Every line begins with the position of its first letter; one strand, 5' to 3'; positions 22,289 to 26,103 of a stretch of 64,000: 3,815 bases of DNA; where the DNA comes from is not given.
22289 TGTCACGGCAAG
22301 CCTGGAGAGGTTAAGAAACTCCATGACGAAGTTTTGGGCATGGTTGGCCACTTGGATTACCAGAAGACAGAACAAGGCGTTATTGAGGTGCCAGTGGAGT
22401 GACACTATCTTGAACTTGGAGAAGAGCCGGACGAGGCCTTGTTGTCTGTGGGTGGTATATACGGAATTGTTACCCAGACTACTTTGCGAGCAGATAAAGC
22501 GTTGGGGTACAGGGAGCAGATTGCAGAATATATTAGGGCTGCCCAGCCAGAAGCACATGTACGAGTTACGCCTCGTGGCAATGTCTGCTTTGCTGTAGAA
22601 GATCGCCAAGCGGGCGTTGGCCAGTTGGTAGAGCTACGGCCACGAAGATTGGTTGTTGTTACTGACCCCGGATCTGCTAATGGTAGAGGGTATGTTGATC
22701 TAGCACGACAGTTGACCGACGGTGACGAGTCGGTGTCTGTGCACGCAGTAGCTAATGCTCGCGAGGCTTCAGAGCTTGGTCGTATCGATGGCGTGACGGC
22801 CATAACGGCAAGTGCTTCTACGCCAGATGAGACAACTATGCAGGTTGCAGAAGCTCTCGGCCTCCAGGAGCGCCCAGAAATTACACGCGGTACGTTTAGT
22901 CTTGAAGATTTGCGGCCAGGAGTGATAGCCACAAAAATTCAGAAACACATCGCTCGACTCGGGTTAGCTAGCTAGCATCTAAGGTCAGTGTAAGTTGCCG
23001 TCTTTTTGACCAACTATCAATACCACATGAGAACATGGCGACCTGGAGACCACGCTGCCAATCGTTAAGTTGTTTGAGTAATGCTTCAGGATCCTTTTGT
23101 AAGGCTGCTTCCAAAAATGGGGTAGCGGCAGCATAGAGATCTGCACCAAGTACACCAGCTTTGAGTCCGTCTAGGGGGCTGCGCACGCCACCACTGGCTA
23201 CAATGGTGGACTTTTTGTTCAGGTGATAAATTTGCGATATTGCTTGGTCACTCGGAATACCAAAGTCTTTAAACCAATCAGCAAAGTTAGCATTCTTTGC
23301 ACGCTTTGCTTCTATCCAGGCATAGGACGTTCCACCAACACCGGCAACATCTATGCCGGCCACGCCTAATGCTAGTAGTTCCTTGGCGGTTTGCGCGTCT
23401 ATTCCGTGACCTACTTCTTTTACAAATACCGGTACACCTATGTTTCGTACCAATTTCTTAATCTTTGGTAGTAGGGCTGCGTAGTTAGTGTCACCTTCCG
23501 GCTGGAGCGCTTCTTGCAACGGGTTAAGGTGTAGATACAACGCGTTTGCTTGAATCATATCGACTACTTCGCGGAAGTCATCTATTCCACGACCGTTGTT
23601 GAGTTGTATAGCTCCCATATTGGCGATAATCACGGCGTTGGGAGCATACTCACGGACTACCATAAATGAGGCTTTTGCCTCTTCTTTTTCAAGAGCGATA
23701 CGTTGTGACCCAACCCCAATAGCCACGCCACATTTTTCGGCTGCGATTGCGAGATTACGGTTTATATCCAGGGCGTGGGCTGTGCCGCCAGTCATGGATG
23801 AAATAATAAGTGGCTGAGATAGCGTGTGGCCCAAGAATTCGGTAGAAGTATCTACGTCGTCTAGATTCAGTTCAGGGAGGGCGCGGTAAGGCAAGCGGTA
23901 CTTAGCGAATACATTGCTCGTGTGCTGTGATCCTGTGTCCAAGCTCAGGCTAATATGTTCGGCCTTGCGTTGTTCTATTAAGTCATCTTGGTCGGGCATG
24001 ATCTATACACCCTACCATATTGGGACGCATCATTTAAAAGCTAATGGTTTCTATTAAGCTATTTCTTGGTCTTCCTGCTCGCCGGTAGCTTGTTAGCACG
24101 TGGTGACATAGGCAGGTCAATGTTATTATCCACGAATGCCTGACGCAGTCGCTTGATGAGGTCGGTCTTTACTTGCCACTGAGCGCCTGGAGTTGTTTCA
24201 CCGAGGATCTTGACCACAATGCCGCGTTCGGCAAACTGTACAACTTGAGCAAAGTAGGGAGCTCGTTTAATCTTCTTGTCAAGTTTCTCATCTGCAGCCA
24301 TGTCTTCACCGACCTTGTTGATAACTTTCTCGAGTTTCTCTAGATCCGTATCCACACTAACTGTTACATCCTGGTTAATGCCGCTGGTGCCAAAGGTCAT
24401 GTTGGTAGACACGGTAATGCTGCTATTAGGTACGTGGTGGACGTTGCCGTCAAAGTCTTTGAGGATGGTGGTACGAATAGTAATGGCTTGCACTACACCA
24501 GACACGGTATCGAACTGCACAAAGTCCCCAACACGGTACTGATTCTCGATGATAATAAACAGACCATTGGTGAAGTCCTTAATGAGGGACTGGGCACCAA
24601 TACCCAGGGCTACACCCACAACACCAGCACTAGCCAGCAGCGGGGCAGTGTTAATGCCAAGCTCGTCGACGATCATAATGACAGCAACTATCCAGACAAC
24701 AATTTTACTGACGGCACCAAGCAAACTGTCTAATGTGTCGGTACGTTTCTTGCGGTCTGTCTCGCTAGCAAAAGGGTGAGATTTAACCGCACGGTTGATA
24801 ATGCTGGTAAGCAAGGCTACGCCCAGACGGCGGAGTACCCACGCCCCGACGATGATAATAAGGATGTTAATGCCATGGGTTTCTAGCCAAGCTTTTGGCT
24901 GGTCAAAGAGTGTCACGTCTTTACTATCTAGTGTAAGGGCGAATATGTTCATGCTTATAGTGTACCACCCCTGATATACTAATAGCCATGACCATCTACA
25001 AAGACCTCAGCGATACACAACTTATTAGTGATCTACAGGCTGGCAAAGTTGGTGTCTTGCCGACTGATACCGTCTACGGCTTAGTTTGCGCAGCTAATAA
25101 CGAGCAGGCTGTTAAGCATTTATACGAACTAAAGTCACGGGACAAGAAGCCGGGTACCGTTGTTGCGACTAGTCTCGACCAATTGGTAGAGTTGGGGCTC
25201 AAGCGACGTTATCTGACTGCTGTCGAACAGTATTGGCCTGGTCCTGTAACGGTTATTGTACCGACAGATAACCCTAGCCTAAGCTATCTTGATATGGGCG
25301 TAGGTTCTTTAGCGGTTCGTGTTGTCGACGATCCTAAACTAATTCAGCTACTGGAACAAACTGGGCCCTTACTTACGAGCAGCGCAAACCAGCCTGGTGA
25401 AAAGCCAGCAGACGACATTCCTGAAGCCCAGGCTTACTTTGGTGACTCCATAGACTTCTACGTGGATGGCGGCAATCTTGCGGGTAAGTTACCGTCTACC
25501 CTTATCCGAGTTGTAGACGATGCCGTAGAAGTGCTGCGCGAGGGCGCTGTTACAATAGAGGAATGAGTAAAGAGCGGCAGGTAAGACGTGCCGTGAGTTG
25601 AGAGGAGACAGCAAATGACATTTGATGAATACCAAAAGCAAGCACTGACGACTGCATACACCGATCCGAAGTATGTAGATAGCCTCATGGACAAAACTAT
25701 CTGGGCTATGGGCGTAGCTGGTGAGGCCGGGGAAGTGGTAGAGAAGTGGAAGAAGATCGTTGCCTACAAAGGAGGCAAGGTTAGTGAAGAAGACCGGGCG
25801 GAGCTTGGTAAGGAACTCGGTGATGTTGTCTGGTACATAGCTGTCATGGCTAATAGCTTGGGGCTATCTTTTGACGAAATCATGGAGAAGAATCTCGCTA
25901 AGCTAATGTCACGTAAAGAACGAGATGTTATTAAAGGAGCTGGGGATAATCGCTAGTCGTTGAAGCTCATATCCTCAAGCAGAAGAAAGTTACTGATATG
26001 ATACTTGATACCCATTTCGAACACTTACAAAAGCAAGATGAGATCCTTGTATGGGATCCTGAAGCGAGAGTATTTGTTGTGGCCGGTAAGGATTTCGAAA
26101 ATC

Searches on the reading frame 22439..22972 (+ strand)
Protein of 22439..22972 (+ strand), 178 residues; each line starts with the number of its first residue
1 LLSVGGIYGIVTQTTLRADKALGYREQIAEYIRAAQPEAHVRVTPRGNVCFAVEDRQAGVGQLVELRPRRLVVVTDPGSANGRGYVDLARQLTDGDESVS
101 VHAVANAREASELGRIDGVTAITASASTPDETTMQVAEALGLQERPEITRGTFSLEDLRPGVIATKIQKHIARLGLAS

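Call 28: search_protein_families(library=pfam, proteins=[window:22439-22972:+], max_evalue=0.001)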
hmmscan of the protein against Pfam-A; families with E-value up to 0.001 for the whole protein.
window:22439-22972:+ (178 aa): 1 family
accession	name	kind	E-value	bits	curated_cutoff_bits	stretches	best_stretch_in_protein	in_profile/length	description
PF02401.23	LYTB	-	1.5e-11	44.5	24.5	1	9-140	148-266/267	LytB protein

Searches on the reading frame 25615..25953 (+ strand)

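Call 28: search_protein_families(library=pfam, proteins=[window:25615-25953:+], max_evalue=0.001)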
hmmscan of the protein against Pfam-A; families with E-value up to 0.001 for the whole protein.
window:25615-25953:+ (113 aa): 2 families
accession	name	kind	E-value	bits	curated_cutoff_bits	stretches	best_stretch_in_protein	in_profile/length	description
PF03819.22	MazG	-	3.2e-10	40.6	22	1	34-102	10-71/74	MazG nucleotide pyrophosphohydrolase domain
PF12643.12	MazG-like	-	1.5e-05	25.6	27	1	57-98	27-68/85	MazG-like family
